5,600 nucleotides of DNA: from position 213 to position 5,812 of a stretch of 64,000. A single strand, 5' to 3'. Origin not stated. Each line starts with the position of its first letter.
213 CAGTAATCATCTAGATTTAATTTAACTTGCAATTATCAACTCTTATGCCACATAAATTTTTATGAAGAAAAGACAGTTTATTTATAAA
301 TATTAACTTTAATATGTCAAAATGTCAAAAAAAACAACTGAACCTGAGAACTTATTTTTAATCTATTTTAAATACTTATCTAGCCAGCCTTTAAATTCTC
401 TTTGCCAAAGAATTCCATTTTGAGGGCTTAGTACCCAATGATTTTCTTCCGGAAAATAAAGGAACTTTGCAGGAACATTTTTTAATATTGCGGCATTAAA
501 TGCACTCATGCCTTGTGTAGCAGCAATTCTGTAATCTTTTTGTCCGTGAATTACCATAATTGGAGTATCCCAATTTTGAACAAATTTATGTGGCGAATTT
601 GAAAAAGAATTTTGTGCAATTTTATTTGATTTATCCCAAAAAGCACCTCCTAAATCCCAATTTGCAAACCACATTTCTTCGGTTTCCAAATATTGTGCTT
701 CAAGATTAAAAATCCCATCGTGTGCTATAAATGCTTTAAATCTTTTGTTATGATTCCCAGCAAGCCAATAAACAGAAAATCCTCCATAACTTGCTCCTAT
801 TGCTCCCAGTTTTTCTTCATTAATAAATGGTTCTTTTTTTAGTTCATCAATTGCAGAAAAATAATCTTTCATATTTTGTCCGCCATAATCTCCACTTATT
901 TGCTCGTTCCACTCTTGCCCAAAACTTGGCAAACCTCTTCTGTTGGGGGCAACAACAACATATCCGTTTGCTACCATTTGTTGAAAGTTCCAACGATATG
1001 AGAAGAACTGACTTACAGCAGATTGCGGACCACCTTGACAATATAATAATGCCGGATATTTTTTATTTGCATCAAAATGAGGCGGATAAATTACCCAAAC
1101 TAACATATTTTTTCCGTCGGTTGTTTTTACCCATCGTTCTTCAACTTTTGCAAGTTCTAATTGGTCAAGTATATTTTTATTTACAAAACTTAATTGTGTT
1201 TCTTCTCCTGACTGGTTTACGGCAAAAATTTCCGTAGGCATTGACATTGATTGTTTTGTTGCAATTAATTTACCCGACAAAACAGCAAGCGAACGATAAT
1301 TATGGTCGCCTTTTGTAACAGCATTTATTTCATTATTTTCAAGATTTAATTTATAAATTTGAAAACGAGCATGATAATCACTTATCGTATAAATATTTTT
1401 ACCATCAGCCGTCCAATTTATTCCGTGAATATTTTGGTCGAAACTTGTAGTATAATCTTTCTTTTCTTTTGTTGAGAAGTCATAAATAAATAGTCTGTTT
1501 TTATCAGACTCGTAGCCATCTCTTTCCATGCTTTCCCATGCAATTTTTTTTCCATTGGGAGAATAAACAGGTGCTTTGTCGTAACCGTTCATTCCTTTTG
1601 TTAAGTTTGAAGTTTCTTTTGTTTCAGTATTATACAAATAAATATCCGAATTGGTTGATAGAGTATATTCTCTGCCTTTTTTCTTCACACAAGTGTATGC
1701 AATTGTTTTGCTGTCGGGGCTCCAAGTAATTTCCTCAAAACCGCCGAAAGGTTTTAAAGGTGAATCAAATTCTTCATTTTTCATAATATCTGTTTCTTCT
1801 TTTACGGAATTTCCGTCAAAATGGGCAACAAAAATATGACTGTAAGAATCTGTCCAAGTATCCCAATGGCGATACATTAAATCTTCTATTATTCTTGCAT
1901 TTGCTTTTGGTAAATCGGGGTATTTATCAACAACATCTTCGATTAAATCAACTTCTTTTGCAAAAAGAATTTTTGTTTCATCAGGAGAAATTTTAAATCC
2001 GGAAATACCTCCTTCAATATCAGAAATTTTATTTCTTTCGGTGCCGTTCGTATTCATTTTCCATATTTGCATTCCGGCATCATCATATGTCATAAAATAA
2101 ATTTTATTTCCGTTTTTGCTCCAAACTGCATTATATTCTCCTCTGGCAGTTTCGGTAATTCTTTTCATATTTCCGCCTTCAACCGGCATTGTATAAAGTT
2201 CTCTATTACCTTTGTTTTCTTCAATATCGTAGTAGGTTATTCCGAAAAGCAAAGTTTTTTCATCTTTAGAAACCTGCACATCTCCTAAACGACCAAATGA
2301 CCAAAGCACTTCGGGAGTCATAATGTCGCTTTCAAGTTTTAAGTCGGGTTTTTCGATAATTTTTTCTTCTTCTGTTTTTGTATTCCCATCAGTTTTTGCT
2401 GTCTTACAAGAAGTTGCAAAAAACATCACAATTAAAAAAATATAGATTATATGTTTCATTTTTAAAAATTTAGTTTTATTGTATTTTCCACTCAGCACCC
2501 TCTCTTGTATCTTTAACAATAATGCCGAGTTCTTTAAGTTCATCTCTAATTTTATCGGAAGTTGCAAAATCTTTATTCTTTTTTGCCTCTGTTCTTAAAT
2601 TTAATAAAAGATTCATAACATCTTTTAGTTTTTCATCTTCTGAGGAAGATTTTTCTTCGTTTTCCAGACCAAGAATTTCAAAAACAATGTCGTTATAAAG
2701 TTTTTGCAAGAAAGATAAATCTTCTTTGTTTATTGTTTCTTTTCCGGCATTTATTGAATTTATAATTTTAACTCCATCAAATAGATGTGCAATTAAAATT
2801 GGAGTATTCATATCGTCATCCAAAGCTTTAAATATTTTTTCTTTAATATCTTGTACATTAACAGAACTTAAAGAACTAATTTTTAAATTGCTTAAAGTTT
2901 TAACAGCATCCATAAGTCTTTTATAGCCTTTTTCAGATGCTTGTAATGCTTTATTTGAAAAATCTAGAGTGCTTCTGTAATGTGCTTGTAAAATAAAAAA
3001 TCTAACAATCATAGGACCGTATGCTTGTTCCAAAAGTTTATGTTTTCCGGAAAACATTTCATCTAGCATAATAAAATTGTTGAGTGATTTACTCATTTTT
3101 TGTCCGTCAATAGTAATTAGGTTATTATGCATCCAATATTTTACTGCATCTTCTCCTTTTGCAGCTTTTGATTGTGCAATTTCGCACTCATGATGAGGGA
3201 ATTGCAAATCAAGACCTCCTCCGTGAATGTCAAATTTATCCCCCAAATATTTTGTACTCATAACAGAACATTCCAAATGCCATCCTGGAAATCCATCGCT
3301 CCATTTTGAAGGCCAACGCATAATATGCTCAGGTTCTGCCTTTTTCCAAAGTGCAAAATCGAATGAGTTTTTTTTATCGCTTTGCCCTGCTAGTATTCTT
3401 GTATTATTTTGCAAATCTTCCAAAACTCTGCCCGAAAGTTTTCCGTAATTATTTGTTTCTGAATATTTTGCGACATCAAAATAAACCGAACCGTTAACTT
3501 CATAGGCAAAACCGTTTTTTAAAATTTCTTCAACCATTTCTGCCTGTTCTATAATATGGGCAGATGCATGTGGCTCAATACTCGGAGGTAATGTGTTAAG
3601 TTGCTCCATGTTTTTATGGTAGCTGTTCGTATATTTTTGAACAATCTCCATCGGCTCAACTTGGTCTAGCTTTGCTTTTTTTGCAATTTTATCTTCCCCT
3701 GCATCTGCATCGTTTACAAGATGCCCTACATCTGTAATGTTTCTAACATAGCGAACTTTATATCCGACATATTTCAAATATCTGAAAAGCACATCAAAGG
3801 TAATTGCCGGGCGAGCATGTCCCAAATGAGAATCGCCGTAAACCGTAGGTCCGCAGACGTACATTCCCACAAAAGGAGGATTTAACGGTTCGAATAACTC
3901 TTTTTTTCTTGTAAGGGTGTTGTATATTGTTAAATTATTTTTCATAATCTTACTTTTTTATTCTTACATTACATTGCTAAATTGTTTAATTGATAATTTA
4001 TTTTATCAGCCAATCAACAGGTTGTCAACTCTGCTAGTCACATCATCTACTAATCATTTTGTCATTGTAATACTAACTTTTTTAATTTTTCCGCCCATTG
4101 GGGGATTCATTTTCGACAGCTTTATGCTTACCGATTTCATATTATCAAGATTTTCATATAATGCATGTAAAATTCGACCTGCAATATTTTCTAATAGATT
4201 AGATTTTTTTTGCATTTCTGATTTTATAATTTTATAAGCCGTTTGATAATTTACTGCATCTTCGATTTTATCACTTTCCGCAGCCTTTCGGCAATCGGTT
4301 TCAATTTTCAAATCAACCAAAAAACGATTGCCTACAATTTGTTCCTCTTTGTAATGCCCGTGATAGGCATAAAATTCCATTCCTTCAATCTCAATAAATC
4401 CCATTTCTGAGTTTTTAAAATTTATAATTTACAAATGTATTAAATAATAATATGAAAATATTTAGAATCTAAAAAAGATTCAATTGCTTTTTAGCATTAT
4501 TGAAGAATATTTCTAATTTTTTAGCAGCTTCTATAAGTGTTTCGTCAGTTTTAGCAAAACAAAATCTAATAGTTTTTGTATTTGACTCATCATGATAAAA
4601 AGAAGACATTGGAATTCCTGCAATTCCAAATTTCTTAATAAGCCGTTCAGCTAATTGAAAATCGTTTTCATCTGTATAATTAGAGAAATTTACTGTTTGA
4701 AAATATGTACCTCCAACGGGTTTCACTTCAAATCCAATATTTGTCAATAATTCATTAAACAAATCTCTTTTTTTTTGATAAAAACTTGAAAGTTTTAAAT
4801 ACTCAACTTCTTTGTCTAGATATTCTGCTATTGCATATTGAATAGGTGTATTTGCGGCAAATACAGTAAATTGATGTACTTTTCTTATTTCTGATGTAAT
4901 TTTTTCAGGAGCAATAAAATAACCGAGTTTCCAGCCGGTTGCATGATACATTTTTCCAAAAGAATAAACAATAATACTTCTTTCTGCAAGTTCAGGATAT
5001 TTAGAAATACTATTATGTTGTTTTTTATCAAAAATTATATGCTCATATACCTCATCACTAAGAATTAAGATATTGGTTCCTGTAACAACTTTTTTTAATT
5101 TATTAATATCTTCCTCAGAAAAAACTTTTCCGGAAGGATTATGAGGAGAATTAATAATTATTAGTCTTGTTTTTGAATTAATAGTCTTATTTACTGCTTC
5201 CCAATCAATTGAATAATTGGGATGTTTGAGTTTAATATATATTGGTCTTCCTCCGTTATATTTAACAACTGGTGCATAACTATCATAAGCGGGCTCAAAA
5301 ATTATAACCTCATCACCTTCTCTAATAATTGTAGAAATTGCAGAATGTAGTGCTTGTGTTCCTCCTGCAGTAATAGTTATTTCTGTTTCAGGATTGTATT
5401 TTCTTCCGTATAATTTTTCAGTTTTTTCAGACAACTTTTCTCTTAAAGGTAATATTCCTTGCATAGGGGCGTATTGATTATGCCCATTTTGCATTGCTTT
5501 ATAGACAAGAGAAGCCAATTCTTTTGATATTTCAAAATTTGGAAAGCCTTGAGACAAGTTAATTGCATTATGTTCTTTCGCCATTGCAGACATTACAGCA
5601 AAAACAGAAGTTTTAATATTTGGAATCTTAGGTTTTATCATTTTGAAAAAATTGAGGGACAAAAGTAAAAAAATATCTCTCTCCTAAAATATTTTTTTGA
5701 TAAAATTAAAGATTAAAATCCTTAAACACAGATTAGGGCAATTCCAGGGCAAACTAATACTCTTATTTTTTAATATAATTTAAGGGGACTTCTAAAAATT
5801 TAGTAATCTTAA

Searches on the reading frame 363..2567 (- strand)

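Call 48: search_protein_families(library=ncbifam, proteins=[window:363-2567:-], max_evalue=0.00001)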
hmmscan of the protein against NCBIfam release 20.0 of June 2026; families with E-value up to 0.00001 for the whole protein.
window:363-2567:- (734 aa): 7 families
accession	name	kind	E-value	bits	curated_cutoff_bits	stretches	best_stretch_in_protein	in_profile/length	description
NF053518.1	DipepPtdsDpp5Prph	equivalog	0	1065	900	1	82-734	2-655/655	dipeptidyl-peptidase Dpp5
NF033523.0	lasso_peptidase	equivalog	3.4e-28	98.8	400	2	330-716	228-620/638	Atxe2 family lasso peptide isopeptidase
TIGR02800.1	propeller_TolB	equivalog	5.1e-27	94.9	343.15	2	282-461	198-363/418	Tol-Pal system beta propeller repeat protein TolB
NF002183.0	PRK01029.1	equivalog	2.4e-10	40.1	405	1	318-422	318-415/429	Tol-Pal system protein TolB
NF050058.1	e_dPHAscl_type1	hypoth_equivalog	7.1e-08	32.2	150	1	493-688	12-199/276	extracellular catalytic domain type 1 short-chain-length polyhydroxyalkanoate depolymerase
NF007511.0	PRK10115.1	equivalog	7.8e-08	31.2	1313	1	434-621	375-560/686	oligopeptidase B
NF003124.0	PRK04043.1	equivalog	1.8e-06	27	428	0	305-352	255-300/419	Tol-Pal system protein TolB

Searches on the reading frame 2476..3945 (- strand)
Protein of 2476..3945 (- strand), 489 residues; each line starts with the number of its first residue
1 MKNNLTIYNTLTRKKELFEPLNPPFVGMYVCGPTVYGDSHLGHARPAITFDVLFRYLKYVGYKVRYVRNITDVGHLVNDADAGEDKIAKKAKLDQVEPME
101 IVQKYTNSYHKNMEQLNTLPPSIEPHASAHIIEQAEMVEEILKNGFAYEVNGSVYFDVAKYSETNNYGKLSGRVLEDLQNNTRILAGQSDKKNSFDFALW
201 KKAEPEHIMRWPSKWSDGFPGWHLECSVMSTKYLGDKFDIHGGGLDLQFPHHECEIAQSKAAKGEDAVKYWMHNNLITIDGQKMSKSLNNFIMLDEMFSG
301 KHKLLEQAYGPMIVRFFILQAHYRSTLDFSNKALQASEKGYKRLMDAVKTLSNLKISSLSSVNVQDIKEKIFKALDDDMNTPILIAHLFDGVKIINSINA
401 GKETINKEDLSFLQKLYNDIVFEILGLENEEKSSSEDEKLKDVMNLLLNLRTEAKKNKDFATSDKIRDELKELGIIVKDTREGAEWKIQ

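Call 48: search_protein_families(library=ncbifam, proteins=[window:2476-3945:-], max_evalue=0.00001)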
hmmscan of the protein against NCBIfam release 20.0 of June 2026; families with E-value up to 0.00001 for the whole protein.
window:2476-3945:- (489 aa): 12 families
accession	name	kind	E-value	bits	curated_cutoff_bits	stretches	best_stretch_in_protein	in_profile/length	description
TIGR00435.1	cysS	equivalog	6.8e-142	473.8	340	1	5-487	1-464/466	cysteine--tRNA ligase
NF011108.0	PRK14536.1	equivalog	3e-109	366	780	1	5-487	3-488/490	cysteine--tRNA ligase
NF011107.0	PRK14534.1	equivalog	2e-81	274.4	744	1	5-486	3-478/481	cysteine--tRNA ligase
TIGR03447.1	mycothiol_MshC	equivalog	8.8e-70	235.6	485.1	1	3-396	16-386/411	cysteine--1-D-myo-inosityl 2-amino-2-deoxy-alpha-D-glucopyranoside ligase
TIGR00398.1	metG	equivalog_domain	8.5e-14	51.2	336.35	1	37-161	12-127/530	methionine--tRNA ligase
NF008957.0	PRK12300.1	subfamily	1.8e-10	39.4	677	1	274-358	617-694/946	leucine--tRNA ligase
TIGR00392.1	ileS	equivalog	1.3e-08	33.6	621.4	1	277-363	605-682/861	isoleucine--tRNA ligase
TIGR00422.1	valS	equivalog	4e-08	31.7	612.1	0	28-116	37-128/863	valine--tRNA ligase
NF001100.0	PRK00133.1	equivalog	1.6e-07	30.3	587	0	35-157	16-129/676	methionine--tRNA ligase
NF009687.0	PRK13208.1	equivalog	7.4e-07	27.7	738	0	277-375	528-612/801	valine--tRNA ligase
NF008900.0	PRK12267.1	equivalog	1.8e-06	26.8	598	0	28-118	6-88/648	methionine--tRNA ligase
NF008863.0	PRK11893.2-5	equivalog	7.8e-06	24.7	551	0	33-159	14-136/531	methionine--tRNA ligase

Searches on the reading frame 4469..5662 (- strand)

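Call 48: search_protein_families(library=ncbifam, proteins=[window:4469-5662:-], max_evalue=0.00001)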
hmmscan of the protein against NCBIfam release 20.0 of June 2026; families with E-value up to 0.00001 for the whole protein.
window:4469-5662:- (397 aa): 75 families (the best 25 are shown)
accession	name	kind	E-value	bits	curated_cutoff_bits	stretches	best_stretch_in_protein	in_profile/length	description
NF006569.0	PRK09082.1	subfamily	4e-162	539.7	420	1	6-384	5-384/386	methionine aminotransferase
NF009079.0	PRK12414.1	subfamily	1.2e-150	501.8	481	1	10-383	8-381/384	methionine aminotransferase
NF006488.0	PRK08912.1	equivalog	4.7e-117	391.2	498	1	9-388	4-385/387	aminotransferase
NF005855.0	PRK07777.1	equivalog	7.4e-112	374.5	553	1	10-386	7-387/391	pyridoxal phosphate-dependent aminotransferase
NF041364.1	GntC_guanitoxin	equivalog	5.3e-81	272.3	415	1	34-384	1-354/356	guanitoxin biosynthesis PLP-dependent (S)-gamma-hydroxy-L-arginine cyclodehydratase GntC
NF041091.1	asp_aminotase_Arch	equivalog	1.2e-76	258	550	1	26-387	22-375/376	aspartate aminotransferase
NF005817.0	PRK07683.1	equivalog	1.1e-74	251.5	575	1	7-392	3-386/387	aminotransferase A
NF005816.0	PRK07682.1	equivalog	1.2e-67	228.2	620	1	27-392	25-388/390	aminotransferase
NF005588.0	PRK07309.1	equivalog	7e-64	216.1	576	1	27-390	26-389/391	pyridoxal phosphate-dependent aminotransferase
NF004770.0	PRK06108.1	subfamily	4.9e-55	186.9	422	1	22-388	27-393/396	pyridoxal phosphate-dependent aminotransferase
NF004975.0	PRK06348.1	equivalog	1.6e-54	185.4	549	1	17-384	14-380/384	pyridoxal phosphate-dependent aminotransferase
NF004621.0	PRK05957.1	equivalog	2.3e-54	184.6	498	1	12-384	7-380/389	pyridoxal phosphate-dependent aminotransferase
NF006229.0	PRK08361.1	equivalog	1.9e-53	181.9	624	1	24-384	26-385/391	aspartate aminotransferase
NF005732.0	PRK07550.1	equivalog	5.8e-51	173.7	366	1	16-380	17-380/389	aminotransferase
NF005305.0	PRK06836.1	equivalog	1.3e-50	172.9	376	1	31-382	34-386/396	pyridoxal phosphate-dependent aminotransferase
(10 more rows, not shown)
